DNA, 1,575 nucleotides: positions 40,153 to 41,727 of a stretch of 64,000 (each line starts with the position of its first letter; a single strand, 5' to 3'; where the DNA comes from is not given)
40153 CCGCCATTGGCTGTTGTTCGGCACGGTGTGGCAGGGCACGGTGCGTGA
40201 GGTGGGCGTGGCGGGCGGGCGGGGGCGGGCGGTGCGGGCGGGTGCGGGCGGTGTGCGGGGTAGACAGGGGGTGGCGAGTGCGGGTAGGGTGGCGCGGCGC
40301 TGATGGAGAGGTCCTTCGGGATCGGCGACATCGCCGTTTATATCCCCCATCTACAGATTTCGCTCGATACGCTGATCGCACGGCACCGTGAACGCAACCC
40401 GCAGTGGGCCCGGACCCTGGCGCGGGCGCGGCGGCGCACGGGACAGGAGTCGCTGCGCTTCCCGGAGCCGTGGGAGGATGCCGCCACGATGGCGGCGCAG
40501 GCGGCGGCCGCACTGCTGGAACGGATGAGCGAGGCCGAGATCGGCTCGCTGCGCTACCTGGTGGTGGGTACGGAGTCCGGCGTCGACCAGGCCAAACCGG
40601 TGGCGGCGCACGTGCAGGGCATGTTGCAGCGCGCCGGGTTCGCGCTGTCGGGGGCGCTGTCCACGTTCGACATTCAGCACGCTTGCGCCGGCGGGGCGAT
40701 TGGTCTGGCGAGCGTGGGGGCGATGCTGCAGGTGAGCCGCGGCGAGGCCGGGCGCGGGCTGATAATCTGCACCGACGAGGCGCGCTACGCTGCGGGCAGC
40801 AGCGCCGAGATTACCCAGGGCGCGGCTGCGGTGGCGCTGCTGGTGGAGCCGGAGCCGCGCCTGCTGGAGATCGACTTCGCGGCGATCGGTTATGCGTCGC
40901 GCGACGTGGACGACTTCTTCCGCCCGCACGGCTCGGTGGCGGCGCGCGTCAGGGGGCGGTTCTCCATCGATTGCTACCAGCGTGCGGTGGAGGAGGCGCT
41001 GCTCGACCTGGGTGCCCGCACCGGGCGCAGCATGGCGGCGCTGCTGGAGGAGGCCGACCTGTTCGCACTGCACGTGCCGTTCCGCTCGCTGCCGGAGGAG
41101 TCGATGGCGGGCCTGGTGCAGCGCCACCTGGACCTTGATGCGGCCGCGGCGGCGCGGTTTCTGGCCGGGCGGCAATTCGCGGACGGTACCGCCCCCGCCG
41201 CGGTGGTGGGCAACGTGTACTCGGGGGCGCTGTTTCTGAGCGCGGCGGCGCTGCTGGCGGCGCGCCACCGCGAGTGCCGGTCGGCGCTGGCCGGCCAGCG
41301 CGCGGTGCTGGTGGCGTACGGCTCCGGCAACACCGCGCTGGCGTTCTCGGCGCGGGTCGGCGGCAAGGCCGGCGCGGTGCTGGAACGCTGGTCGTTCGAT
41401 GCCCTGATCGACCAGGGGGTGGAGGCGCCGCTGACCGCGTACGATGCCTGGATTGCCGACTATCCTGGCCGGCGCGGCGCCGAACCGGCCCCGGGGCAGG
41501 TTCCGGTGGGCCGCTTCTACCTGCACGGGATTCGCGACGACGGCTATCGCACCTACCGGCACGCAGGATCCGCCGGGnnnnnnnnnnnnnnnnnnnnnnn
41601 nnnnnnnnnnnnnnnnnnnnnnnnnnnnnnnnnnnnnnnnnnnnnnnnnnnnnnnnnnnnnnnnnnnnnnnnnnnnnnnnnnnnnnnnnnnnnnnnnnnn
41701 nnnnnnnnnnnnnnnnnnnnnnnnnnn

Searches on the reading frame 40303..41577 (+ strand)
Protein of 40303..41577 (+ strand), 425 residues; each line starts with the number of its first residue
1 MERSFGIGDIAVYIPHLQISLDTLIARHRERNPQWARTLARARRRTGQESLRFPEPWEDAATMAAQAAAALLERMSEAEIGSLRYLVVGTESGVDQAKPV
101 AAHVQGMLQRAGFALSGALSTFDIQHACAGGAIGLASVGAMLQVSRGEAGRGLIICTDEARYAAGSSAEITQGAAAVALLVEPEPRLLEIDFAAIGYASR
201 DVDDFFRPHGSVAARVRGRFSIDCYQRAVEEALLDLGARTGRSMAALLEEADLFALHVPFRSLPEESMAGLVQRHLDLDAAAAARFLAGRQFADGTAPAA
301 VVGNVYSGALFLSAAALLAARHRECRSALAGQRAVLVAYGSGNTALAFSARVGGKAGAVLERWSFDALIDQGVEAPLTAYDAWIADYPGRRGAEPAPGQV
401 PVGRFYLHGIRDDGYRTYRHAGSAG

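Call 5: search_protein_families(library=pfam, proteins=[window:40303-41577:+], max_evalue=0.01)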
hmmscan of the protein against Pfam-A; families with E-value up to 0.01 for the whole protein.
window:40303-41577:+ (425 aa): 3 families
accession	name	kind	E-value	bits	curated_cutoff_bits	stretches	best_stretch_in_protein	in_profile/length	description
PF08540.16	HMG_CoA_synt_C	-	1.4e-11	45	25.1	2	300-356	152-205/280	Hydroxymethylglutaryl-coenzyme A synthase C terminal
PF01154.23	HMG_CoA_synt_N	-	1.1e-09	38.9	25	1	46-184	39-172/174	Hydroxymethylglutaryl-coenzyme A synthase N terminal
PF08545.16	ACP_syn_III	-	0.0046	17.3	24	1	122-184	1-64/80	3-Oxoacyl-[acyl-carrier-protein (ACP)] synthase III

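Call 6: search_protein_families(library=ncbifam, proteins=[window:40303-41577:+], max_evalue=0.01)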
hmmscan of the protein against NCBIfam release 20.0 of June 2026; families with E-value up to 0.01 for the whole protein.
window:40303-41577:+ (425 aa): 8 families
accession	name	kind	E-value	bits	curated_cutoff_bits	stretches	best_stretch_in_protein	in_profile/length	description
TIGR01835.1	HMG-CoA-S_prok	equivalog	3.3e-75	253.3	360.35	1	6-418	2-382/382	hydroxymethylglutaryl-CoA synthase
NF041302.1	HMG_CoAsyn_Halo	equivalog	7.4e-34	117.5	800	1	4-277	3-263/443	hydroxymethylglutaryl-CoA synthase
TIGR01833.1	HMG-CoA-S_euk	equivalog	6e-27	94.8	286.2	2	46-274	39-269/457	hydroxymethylglutaryl-CoA synthase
NF003274.0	PRK04262.1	equivalog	1.3e-22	80.3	244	1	6-353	4-309/347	hydroxymethylglutaryl-CoA synthase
TIGR00748.1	HMG_CoA_syn_Arc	equivalog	3.2e-15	56.2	353.35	1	6-352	3-307/345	hydroxymethylglutaryl-CoA synthase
NF006829.0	PRK09352.1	subfamily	1.7e-08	33.9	249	1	43-160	36-144/322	beta-ketoacyl-ACP synthase 3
TIGR00747.1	fabH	subfamily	2.2e-07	30.3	292.1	1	9-159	7-141/322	beta-ketoacyl-ACP synthase III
NF006720.0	PRK09258.1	equivalog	0.0026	17.1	285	1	51-162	52-155/338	3-oxoacyl-ACP synthase III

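Call 23: search_solved_structures(query=window:40303-41577:+, max_evalue=0.001, show_alignments=1)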
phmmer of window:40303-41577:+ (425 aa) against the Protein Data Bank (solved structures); distinct sequences matched with E-value up to 0.001: 22.
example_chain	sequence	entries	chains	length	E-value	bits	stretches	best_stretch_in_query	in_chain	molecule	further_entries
5hwq_A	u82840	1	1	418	1.7e-45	158.9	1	2-411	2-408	Hydroxymethylglutaryl-CoA synthase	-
5hwo_A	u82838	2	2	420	1.7e-45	158.9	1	2-411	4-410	Hydroxymethylglutaryl-CoA synthase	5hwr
5hwp_A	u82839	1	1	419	1.9e-45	158.7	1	2-411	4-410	Hydroxymethylglutaryl-CoA synthase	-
1tvz_A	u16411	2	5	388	2.3e-31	112.4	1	6-387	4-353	3-hydroxy-3-methylglutaryl-CoA synthase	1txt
1xpk_A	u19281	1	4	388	2.3e-31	112.3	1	6-387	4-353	3-hydroxy-3-methylglutaryl CoA synthase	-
1xpl_A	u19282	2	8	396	2.4e-31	112.3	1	6-387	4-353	3-hydroxy-3-methylglutaryl CoA synthase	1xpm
3v4n_A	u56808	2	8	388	2.6e-30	108.9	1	5-386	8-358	HMG-CoA synthase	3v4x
1ysl_A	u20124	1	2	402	4e-30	108.3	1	5-386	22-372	HMG-CoA synthase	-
1x9e_A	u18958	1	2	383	4.2e-30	108.2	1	6-386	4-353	HMG-CoA synthase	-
2hdb_A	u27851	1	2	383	1.5e-29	106.4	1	6-386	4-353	HMG-CoA synthase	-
2f82_A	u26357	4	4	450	1.4e-27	99.9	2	46-276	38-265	HMG-CoA synthase | 3-Hydroxy-3-methylglutaryl coenzyme A synthase 1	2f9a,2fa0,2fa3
7cqt_A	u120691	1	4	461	3.6e-27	98.6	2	46-276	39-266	3-hydroxy-3-methylglutaryl coenzyme A synthase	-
8s81_A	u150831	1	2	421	7.4e-27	97.5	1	7-383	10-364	HMG-CoA synthase-like protein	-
3leh_A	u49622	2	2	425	7.5e-25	90.9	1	57-350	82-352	Putative hydroxymethylglutaryl-CoA synthase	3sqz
2wya_A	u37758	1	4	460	5.4e-20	74.9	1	46-273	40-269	HYDROXYMETHYLGLUTARYL-COA SYNTHASE, MITOCHONDRIAL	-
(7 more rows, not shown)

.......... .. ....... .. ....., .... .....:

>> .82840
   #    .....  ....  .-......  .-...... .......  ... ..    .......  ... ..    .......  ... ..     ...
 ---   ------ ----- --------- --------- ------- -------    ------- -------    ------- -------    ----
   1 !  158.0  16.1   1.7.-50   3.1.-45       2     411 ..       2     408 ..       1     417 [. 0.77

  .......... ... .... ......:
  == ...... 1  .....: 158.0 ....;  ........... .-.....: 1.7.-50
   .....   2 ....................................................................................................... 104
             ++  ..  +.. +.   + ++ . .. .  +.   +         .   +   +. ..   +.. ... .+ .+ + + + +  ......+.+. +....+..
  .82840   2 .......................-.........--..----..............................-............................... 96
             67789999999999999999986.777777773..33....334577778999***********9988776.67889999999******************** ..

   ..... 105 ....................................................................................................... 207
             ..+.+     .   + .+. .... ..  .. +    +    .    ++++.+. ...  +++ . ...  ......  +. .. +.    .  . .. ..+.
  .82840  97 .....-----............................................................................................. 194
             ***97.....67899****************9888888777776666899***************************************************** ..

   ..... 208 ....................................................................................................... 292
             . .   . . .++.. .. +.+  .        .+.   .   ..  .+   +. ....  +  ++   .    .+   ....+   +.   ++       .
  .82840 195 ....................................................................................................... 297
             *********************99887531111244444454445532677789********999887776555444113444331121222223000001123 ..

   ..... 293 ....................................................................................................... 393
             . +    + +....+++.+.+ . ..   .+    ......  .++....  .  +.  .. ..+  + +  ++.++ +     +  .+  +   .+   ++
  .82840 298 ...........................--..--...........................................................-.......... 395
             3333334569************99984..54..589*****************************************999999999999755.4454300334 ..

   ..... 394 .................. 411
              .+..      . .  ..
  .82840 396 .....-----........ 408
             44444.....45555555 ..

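Call 47: search_protein_representatives(protein=window:40303-41577:+)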
Query: 425 residues. Proteins with E-value up to 0.001 (for the whole library): 1103; up to 1e-10: 626; up to 1e-30: 96. The best 150 are listed.
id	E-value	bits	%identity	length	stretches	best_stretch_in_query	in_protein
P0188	1.7e-208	708.8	81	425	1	1-423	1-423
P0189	2.4e-125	435.0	65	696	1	1-400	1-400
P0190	2.9e-114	398.5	89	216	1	1-215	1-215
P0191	4.7e-107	374.8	44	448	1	4-424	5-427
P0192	3.1e-100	352.4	44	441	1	2-420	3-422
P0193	8.1e-93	327.9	42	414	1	5-419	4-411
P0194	6.2e-90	318.4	41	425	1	4-418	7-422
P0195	3.1e-87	309.5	55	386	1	5-280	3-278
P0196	4.6e-87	309.0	46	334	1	4-331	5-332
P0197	2.3e-85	303.4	49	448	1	5-331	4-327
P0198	1.4e-84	300.8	40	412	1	13-419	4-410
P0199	2.3e-82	293.5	41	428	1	5-418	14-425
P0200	2.3e-77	277.1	73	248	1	1-186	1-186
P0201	5.8e-77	275.7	38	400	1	21-419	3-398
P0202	9.8e-76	271.7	35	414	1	5-418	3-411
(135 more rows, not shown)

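Call 50: find_homologous_proteins(query=A3, max_evalue=1e-30)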
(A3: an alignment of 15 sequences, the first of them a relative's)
Query A3 (15 sequences) (448 aa, profile of the alignment): 993 proteins with E <= 1e-30 among 8000 candidates; the best 120 are listed.
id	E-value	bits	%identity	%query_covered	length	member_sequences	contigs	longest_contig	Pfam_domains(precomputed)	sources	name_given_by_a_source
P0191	9.2e-179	613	100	100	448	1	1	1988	PF08540.17,PF01154.23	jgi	jgi:hydroxymethylglutaryl-CoA synthase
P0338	4.6e-175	600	83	100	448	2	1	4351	PF08540.17,PF01154.23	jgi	jgi:hydroxymethylglutaryl-CoA synthase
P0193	8.0e-174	596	45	94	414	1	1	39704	PF08540.17,PF01154.23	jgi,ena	-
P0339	6.1e-173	594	80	100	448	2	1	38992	PF08540.17,PF01154.23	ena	-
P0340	7.4e-172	590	52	94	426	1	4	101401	PF08540.17,PF01154.23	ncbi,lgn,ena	-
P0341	2.3e-171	588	70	100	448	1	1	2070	PF08540.17,PF01154.23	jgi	jgi:hydroxymethylglutaryl-CoA synthase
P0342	2.8e-171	588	76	100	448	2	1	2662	PF08540.17,PF01154.23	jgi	jgi:hydroxymethylglutaryl-CoA synthase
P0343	6.4e-171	587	79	100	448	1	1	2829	PF08540.17,PF01154.23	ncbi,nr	ncbi:MAG: hypothetical protein JW820_20335 [Spirochaetales bacterium]|nr:hypothetical protein [Spiro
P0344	1.1e-170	586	54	94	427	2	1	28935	PF08540.17,PF01154.23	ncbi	-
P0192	1.2e-170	586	52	95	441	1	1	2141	PF08540.17,PF01154.23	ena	-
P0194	1.3e-170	586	47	94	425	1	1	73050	PF08540.17,PF01154.23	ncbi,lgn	-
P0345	1.6e-170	586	54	93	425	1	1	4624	PF08540.17,PF01154.23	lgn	-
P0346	1.8e-170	585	53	94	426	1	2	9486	PF08540.17,PF01154.23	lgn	-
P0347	4.2e-170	584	50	94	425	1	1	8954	PF08540.17,PF01154.23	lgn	-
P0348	5.7e-170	584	50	98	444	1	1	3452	PF08540.17,PF01154.23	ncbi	-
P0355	1.2e-169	583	50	95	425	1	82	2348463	PF08540.17,PF01154.23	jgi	jgi:hydroxymethylglutaryl-CoA synthase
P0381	4.7e-168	577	71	99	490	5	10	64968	PF08540.17,PF01154.23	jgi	jgi:hydroxymethylglutaryl-CoA synthase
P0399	2.4e-167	575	49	94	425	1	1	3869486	PF08540.17,PF01154.23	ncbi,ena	-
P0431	3.2e-166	571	52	95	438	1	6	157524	PF08540.17,PF01154.23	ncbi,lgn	ncbi:MAG: hydroxymethylglutaryl-CoA synthase family protein [Spirochaetota bacterium]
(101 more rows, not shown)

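Call 51: find_encoding_contigs(protein=P0399, flank=10000, max_places=1)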
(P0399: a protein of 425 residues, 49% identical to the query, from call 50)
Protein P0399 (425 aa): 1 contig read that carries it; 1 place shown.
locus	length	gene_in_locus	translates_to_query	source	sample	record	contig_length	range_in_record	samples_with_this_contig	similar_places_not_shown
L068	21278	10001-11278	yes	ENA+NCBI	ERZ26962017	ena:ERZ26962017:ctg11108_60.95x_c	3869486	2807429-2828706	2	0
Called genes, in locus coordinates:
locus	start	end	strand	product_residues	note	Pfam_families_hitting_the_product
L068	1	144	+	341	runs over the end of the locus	PF08240:ADH_N, PF13602:ADH_zinc_N_2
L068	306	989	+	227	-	PF18916:Lycopene_cyc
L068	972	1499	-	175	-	-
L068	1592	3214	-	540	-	PF01343:Peptidase_S49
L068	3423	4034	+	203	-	PF00440:TetR_N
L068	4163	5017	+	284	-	PF00005:ABC_tran, PF13304:AAA_21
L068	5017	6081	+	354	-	PF12698:ABC2_membrane_3, PF24686:FLQE3_permease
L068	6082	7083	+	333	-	PF12698:ABC2_membrane_3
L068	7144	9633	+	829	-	-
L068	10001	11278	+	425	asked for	PF01154:HMG_CoA_synt_N, PF08540:HMG_CoA_synt_C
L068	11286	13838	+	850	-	PF01070:FMN_dh (weak), PF00368:HMG-CoA_red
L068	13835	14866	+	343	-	PF22700:MVD-like_N, PF00288:GHMP_kinases_N, PF18376:MDD_C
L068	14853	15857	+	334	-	PF00288:GHMP_kinases_N (weak)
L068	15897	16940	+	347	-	PF00288:GHMP_kinases_N (faint), PF08544:GHMP_kinases_C (faint)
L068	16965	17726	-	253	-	-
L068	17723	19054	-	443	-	-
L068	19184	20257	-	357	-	PF01116:F_bP_aldolase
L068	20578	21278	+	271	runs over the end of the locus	-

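Call 52: find_encoding_contigs(protein=P0355, flank=10000, max_places=1)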
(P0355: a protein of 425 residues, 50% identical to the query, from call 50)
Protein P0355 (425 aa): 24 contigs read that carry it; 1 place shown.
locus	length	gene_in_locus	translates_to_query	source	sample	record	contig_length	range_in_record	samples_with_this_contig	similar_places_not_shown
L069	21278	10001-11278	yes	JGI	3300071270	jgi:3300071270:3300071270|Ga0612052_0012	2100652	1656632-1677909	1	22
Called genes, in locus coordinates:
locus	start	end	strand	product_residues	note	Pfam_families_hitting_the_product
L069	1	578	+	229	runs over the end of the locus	PF18916:Lycopene_cyc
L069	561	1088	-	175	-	-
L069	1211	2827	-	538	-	PF01343:Peptidase_S49, PF25145:NfeD1b_N (faint), PF01343:Peptidase_S49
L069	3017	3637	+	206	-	PF00440:TetR_N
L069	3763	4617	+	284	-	PF00005:ABC_tran, PF13304:AAA_21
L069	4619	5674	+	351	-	PF12698:ABC2_membrane_3, PF24686:FLQE3_permease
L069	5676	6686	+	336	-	PF12698:ABC2_membrane_3, PF01061:ABC2_membrane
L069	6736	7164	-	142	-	PF08818:DUF1801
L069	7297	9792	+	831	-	-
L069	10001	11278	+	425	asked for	PF01154:HMG_CoA_synt_N, PF08540:HMG_CoA_synt_C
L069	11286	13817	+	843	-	PF01070:FMN_dh (faint), PF00368:HMG-CoA_red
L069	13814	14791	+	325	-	PF22700:MVD-like_N, PF00288:GHMP_kinases_N, PF18376:MDD_C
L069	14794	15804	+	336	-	-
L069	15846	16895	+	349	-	PF00288:GHMP_kinases_N (faint), PF08544:GHMP_kinases_C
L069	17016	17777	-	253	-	-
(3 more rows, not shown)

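Call 53: find_encoding_contigs(protein=P0431, flank=10000, max_places=1)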
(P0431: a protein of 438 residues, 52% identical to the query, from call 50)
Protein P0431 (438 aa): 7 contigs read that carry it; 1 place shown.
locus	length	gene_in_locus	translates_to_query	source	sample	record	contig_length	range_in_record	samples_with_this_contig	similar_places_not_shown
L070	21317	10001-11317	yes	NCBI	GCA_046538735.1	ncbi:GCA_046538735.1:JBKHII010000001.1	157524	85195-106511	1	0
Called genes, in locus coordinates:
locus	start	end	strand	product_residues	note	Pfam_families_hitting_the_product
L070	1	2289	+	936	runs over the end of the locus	PF05762:VWA_CoxE (faint), PF00092:VWA, PF13519:VWA_2, PF00092:VWA, PF13519:VWA_2, PF13768:VWA_3, PF07090:GATase1_like (weak)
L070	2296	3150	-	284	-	PF00226:DnaJ (weak)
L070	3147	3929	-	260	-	PF13489:Methyltransf_23, PF05175:MTS (weak), PF01209:Ubie_methyltran, PF07021:MetW, PF13847:Methyltransf_31, PF08241:Methyltransf_11, PF08242:Methyltransf_12, PF13649:Methyltransf_25, +1 more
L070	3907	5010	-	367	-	PF01207:Dus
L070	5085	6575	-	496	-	PF00089:Trypsin, PF13365:Trypsin_2, PF00595:PDZ, PF13180:PDZ_2, PF17820:PDZ_6, PF00595:PDZ (weak), PF13180:PDZ_2, PF17820:PDZ_6, +1 more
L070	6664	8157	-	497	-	PF00672:HAMP, PF00512:HisKA, PF02518:HATPase_c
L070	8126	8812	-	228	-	PF00072:Response_reg, PF00486:Trans_reg_C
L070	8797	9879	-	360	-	PF03054:tRNA_Me_trans, PF20259:tRNA_Me_trans_M, PF20258:tRNA_Me_trans_C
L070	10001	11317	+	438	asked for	PF01154:HMG_CoA_synt_N, PF08540:HMG_CoA_synt_C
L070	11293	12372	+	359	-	PF01070:FMN_dh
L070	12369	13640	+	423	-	PF00368:HMG-CoA_red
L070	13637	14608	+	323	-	PF22700:MVD-like_N, PF00288:GHMP_kinases_N, PF18376:MDD_C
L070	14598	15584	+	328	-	PF00288:GHMP_kinases_N (weak)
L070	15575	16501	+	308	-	PF00288:GHMP_kinases_N, PF08544:GHMP_kinases_C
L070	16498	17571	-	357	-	PF01116:F_bP_aldolase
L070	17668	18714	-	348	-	PF01520:Amidase_3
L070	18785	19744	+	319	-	PF00561:Abhydrolase_1, PF12146:Hydrolase_4, PF12697:Abhydrolase_6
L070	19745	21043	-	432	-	PF00989:PAS, PF13188:PAS_8, PF08448:PAS_4, PF13426:PAS_9, PF08447:PAS_3 (weak), PF00512:HisKA, PF02518:HATPase_c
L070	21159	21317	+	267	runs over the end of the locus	-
